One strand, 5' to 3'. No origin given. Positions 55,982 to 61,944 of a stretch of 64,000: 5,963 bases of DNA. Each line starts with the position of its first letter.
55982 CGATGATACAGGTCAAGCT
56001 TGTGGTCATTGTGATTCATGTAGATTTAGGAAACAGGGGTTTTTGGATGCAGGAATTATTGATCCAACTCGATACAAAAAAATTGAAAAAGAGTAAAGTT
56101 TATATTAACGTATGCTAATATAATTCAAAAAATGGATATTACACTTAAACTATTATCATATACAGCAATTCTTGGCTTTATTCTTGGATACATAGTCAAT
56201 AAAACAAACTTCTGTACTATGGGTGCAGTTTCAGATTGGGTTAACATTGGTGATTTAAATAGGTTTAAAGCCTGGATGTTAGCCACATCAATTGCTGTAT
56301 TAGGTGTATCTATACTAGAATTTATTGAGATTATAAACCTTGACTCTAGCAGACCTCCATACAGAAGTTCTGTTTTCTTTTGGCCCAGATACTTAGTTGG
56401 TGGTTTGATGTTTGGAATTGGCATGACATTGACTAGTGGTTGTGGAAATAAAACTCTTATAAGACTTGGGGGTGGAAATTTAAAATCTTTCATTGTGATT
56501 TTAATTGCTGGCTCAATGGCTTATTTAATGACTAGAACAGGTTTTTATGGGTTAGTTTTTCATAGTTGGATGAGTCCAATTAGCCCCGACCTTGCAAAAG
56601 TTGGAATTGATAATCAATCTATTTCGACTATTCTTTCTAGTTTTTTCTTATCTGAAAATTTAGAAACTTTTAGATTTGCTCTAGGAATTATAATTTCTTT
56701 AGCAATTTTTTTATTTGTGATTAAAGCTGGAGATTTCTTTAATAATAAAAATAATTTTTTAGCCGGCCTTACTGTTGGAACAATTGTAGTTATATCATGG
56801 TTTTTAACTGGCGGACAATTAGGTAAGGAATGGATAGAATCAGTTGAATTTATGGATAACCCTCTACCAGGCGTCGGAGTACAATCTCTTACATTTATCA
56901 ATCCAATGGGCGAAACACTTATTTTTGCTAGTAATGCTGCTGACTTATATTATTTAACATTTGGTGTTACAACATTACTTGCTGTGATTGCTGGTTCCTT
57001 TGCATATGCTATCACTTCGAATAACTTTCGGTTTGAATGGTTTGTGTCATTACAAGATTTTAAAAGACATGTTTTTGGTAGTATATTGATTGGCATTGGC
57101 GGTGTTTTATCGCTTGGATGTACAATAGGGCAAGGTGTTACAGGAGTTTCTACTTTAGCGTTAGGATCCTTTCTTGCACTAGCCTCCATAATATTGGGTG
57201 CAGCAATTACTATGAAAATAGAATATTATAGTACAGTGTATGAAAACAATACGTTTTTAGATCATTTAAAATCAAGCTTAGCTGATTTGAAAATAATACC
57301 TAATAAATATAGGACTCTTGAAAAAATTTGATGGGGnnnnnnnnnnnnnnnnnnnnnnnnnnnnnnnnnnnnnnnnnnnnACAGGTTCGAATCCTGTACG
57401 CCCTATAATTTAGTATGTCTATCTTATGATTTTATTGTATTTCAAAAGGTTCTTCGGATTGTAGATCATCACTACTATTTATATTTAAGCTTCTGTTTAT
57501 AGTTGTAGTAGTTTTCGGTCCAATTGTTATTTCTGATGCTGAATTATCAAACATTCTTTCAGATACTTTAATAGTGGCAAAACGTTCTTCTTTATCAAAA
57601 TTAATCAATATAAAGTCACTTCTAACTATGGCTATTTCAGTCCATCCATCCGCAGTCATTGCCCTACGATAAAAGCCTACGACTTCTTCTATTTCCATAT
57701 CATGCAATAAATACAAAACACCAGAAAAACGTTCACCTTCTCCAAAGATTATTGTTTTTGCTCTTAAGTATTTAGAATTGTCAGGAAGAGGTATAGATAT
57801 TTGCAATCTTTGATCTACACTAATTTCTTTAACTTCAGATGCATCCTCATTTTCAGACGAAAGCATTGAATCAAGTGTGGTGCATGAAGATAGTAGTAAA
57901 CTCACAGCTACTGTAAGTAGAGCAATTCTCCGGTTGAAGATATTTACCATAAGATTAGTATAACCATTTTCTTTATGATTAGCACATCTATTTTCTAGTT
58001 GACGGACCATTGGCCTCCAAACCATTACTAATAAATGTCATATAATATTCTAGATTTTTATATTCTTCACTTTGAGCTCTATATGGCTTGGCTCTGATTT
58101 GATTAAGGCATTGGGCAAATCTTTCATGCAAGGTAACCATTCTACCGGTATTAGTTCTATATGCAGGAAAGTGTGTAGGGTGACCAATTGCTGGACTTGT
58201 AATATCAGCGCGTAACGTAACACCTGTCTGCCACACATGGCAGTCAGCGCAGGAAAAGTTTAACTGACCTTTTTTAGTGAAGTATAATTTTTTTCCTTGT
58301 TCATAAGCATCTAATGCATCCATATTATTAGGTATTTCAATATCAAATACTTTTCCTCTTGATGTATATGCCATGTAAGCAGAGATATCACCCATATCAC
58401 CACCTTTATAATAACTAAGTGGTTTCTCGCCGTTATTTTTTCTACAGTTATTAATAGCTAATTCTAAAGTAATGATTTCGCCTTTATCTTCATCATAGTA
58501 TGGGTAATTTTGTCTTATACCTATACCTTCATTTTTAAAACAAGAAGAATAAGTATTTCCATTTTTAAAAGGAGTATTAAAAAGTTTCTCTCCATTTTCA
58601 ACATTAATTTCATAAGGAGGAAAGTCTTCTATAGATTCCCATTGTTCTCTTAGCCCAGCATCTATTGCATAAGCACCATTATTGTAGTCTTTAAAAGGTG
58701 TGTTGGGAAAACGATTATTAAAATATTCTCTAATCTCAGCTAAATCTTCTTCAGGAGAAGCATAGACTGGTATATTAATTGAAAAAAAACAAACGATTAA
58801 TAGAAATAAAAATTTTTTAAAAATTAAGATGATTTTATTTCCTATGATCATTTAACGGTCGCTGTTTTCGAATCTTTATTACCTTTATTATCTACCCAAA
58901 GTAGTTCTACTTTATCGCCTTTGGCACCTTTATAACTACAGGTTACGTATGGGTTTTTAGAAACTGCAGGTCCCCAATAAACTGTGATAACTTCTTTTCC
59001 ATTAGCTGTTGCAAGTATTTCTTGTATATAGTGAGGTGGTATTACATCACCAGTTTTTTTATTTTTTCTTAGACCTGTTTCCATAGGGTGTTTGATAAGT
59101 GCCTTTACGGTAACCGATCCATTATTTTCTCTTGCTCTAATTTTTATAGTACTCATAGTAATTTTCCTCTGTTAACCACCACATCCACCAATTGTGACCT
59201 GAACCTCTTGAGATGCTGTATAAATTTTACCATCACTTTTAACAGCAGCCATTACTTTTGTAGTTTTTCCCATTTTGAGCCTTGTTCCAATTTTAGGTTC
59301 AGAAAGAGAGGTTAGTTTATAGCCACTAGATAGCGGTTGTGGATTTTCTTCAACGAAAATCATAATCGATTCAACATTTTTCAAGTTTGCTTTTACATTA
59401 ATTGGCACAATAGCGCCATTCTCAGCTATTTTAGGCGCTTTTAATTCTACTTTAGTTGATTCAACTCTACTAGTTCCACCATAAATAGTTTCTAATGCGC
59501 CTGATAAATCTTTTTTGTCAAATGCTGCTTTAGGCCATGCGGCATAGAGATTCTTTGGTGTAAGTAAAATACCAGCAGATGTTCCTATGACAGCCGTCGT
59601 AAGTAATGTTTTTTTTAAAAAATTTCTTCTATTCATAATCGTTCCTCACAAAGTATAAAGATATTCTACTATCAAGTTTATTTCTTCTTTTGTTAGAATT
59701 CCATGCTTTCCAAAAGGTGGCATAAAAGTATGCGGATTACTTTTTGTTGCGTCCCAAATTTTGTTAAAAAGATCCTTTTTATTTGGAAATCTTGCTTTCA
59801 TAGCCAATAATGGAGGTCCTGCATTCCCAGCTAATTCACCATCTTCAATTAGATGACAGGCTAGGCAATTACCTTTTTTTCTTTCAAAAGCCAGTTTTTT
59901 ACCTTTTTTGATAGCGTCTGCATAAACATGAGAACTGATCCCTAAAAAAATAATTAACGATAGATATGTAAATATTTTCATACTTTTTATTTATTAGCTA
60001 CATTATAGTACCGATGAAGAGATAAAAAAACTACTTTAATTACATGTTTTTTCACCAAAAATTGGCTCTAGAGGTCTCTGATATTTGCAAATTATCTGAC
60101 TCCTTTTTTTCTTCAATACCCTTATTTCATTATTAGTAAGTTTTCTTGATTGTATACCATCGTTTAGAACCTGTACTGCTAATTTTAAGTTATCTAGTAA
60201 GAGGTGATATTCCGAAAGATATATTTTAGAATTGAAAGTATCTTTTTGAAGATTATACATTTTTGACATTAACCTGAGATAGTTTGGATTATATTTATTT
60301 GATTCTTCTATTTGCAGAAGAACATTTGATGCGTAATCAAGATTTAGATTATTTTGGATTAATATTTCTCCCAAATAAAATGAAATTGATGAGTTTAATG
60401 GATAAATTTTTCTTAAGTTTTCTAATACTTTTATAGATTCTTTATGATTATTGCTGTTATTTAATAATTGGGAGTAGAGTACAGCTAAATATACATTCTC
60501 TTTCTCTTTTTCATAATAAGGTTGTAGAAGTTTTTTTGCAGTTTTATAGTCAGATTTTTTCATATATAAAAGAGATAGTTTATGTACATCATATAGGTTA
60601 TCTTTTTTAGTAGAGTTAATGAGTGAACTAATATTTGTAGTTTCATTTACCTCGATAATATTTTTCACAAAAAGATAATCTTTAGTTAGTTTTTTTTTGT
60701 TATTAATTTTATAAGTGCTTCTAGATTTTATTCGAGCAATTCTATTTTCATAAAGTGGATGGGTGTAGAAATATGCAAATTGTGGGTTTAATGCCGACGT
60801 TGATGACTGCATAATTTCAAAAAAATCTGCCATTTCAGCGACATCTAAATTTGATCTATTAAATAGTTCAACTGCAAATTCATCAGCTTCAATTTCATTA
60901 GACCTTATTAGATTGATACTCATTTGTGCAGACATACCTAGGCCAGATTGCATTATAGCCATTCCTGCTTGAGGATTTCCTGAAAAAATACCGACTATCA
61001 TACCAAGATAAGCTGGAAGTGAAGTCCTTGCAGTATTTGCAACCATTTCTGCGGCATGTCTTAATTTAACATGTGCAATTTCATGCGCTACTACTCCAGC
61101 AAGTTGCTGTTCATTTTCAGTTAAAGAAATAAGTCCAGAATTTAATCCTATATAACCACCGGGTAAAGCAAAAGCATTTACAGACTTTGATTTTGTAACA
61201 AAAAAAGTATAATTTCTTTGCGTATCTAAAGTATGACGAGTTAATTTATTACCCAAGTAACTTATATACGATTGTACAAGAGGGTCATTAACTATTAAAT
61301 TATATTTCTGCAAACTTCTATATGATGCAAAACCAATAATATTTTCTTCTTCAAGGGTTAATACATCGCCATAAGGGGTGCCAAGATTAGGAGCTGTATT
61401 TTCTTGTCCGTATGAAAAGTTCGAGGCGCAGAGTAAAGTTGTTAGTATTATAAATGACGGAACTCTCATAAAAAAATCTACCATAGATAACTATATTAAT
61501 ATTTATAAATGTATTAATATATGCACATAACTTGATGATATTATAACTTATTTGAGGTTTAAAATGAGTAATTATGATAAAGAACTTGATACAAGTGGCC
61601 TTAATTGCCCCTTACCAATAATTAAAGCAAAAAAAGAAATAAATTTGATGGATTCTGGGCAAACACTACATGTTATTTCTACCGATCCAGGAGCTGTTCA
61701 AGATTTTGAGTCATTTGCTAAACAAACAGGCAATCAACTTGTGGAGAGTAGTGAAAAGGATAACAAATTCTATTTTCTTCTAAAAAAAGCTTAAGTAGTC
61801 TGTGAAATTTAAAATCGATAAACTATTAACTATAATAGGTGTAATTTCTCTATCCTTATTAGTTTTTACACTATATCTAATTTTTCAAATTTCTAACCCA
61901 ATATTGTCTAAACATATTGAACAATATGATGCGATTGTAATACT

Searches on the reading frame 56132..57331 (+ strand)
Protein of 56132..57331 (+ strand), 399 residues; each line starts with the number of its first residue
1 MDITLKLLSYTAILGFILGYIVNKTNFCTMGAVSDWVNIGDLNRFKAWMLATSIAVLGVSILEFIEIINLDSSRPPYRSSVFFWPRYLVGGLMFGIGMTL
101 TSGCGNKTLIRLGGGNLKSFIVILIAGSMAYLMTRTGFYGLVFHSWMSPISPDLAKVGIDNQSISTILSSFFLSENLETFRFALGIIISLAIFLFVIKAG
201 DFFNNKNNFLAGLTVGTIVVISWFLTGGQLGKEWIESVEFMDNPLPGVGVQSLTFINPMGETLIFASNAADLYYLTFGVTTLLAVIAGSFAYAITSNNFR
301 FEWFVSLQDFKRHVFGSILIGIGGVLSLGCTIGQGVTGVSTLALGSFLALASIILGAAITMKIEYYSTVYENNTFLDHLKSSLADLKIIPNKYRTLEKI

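Call 39: search_protein_families(library=ncbifam, proteins=[window:56132-57331:+], max_evalue=0.0001)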
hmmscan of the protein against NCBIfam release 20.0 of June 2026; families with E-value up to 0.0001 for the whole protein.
window:56132-57331:+ (399 aa): 4 families
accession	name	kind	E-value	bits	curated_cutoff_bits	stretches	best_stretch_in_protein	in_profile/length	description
NF052577.1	ThSTportTsuASprch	equivalog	2.7e-21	76.3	400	2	13-225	7-209/330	thiosulfate transporter TsuA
NF041049.1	thio_trans_TsuA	exception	4.3e-16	58.9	645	2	12-128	8-117/348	thiosulfate utilization transporter TsuA/YeeE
NF033796.1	selen_YedE_FdhT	exception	6e-14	52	350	2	282-378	76-171/387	selenium metabolism membrane protein YedE/FdhT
TIGR04112.1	seleno_YedE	equivalog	4.1e-08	32.8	200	1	12-124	189-296/337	YedE family putative selenium transporter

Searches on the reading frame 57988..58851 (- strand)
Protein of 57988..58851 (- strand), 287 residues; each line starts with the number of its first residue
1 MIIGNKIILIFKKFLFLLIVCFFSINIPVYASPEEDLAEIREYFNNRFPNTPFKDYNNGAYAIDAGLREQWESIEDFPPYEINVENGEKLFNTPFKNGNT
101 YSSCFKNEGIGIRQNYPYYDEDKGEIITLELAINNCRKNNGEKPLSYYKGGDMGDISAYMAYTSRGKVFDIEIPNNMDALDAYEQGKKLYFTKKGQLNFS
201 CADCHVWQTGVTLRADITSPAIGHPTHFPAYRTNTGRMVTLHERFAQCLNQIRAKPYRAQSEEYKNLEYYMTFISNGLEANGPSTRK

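Call 39: search_protein_families(library=ncbifam, proteins=[window:57988-58851:-], max_evalue=0.0001)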
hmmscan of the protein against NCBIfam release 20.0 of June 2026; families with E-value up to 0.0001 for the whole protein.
window:57988-58851:- (287 aa): 1 family
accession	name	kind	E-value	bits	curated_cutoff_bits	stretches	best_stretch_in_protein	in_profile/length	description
TIGR04484.1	thiosulf_SoxA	equivalog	1e-66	224.3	110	1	79-287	1-212/212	sulfur oxidation c-type cytochrome SoxA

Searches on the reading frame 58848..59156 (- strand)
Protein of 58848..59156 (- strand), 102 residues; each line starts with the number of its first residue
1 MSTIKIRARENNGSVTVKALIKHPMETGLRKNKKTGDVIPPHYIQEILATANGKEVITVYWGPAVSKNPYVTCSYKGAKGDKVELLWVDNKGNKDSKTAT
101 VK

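Call 39: search_protein_families(library=ncbifam, proteins=[window:58848-59156:-], max_evalue=0.0001)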
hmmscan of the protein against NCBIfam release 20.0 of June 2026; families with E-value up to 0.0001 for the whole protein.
window:58848-59156:- (102 aa): 2 families
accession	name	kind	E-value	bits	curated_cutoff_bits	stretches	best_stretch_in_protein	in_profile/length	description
TIGR04490.1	SoxZ_true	equivalog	1.5e-36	124.3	76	1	5-101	1-98/98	thiosulfate oxidation carrier complex protein SoxZ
TIGR04557.1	fuse_rel_SoxYZ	equivalog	2.5e-18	66.2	140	1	3-94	131-224/226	quinoprotein dehydrogenase-associated SoxYZ-like carrier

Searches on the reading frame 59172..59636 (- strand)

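Call 39: search_protein_families(library=ncbifam, proteins=[window:59172-59636:-], max_evalue=0.0001)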
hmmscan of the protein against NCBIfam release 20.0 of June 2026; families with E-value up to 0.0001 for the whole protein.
window:59172-59636:- (154 aa): 3 families
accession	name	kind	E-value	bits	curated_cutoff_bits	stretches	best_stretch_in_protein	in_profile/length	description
TIGR04488.1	SoxY_true_GGCGG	equivalog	2.3e-47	161.2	125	1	2-154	1-149/149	thiosulfate oxidation carrier protein SoxY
TIGR04557.1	fuse_rel_SoxYZ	equivalog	5.5e-20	71.6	140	1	57-153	14-115/226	quinoprotein dehydrogenase-associated SoxYZ-like carrier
TIGR04487.1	SoxY_para_1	exception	2e-12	47.1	172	1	35-152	22-144/146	SoxY-related AACIE arm protein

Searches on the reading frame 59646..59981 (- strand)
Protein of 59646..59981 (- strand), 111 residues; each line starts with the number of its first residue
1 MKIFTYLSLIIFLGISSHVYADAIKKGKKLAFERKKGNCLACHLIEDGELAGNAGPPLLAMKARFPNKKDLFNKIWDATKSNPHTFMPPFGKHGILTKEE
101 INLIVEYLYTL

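Call 39: search_protein_families(library=ncbifam, proteins=[window:59646-59981:-], max_evalue=0.0001)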
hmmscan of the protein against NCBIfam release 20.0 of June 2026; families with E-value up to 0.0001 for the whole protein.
window:59646-59981:- (111 aa): 2 families
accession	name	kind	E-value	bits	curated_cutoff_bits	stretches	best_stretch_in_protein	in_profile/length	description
TIGR04485.1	thiosulf_SoxX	equivalog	1e-27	96.7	61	1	35-111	1-78/78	sulfur oxidation c-type cytochrome SoxX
NF052248.1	SorU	equivalog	6.4e-05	23.1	100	0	27-107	1-71/72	SorU family sulfite dehydrogenase c-type cytochrome subunit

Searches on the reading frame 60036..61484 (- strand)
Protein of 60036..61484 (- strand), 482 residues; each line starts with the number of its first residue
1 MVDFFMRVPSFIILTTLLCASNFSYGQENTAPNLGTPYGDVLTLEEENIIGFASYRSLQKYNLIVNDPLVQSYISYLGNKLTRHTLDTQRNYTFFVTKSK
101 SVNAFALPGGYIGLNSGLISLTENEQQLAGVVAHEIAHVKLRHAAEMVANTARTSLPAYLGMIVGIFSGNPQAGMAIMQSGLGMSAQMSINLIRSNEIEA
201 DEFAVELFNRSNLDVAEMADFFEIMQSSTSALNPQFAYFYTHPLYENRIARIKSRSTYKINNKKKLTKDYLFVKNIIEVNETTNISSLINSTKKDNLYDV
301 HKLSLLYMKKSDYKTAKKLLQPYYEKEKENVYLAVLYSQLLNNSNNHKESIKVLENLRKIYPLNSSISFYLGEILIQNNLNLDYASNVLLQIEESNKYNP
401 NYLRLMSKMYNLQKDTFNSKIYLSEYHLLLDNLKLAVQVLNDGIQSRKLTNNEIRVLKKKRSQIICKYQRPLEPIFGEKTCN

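Call 39: search_protein_families(library=ncbifam, proteins=[window:60036-61484:-], max_evalue=0.0001)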
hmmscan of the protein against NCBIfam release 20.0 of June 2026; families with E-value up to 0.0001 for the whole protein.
window:60036-61484:- (482 aa): 4 families
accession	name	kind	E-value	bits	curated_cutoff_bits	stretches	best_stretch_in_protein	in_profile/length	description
NF052400.1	M48_BAM_BepA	equivalog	2.5e-76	257.4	570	1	11-456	10-465/483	beta-barrel assembly-enhancing protease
NF052399.1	M48_lipo_LoiP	exception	6.8e-14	51.9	365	1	80-255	77-243/247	metalloprotease LoiP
TIGR02917.1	PEP_TPR_lipo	equivalog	4.5e-05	21.5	312.2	1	293-416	529-651/899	XrtA/PEP-CTERM system TPR-repeat protein PrsT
NF040959.1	MamA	equivalog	5.5e-05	22.7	200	1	281-356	89-164/204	magnetosome protein MamA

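Call 58: find_encoding_contigs(protein=window:60036-61484:-, flank=10000, max_places=4)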
Protein window:60036-61484:- (482 aa): 23 contigs read that carry it; 4 places shown.
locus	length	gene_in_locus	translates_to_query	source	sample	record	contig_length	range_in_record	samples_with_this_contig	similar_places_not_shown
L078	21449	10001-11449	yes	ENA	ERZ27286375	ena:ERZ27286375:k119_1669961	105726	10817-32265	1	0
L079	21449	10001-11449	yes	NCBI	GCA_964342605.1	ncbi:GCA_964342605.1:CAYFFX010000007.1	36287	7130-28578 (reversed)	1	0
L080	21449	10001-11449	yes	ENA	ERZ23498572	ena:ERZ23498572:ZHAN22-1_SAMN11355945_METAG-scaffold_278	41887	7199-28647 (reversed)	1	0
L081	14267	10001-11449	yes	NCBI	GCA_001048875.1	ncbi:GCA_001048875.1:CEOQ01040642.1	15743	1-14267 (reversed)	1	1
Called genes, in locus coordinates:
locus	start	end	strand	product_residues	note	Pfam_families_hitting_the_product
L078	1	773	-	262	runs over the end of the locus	PF02616:SMC_ScpA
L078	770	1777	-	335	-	PF00579:tRNA-synt_1b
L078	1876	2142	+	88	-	PF01722:BolA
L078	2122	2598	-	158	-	PF00583:Acetyltransf_1, PF13673:Acetyltransf_10, PF13508:Acetyltransf_7, PF08445:FR47 (weak)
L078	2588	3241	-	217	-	PF03167:UDG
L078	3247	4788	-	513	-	PF00682:HMGL-like, PF22617:HCS_D2, PF08502:LeuA_dimer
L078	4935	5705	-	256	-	PF01066:CDP-OH_P_transf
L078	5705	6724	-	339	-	PF03807:F420_oxidored (faint), PF07991:KARI_N, PF01450:KARI_C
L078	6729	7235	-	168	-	PF01842:ACT, PF22629:ACT_AHAS_ss, PF13710:ACT_5 (weak), PF10369:ALS_ss_C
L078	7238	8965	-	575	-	PF02776:TPP_enzyme_N, PF00205:TPP_enzyme_M, PF02775:TPP_enzyme_C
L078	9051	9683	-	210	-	PF02698:DUF218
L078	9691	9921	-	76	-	PF01206:TusA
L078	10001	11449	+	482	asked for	PF01435:Peptidase_M48, PF14559:TPR_19 (faint)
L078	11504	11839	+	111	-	PF00034:Cytochrom_C (weak), PF13442:Cytochrome_CBB3 (weak)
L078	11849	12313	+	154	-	PF13501:SoxY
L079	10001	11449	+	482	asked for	PF01435:Peptidase_M48, PF14559:TPR_19 (faint)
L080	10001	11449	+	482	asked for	PF01435:Peptidase_M48, PF14559:TPR_19 (faint)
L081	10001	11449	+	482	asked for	PF01435:Peptidase_M48, PF14559:TPR_19 (faint)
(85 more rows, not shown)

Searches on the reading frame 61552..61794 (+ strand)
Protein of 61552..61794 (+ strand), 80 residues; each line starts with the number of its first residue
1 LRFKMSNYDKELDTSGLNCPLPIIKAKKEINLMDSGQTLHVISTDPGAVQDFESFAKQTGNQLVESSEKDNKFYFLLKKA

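Call 39: search_protein_families(library=ncbifam, proteins=[window:61552-61794:+], max_evalue=0.0001)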
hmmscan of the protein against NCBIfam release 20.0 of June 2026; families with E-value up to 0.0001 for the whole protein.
window:61552-61794:+ (80 aa): 3 families
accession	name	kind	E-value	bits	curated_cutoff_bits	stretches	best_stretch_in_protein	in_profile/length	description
NF001423.0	PRK00299.1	equivalog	6.9e-17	61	78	1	3-79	3-79/82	sulfurtransferase TusA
NF008242.0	PRK11018.1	equivalog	2.5e-08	33.4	79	1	6-79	5-78/78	sulfurtransferase-like selenium metabolism protein YedF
TIGR03527.1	selenium_YedF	equivalog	1.5e-07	31.5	110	1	12-78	1-67/194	sulfurtransferase-like selenium metabolism protein YedF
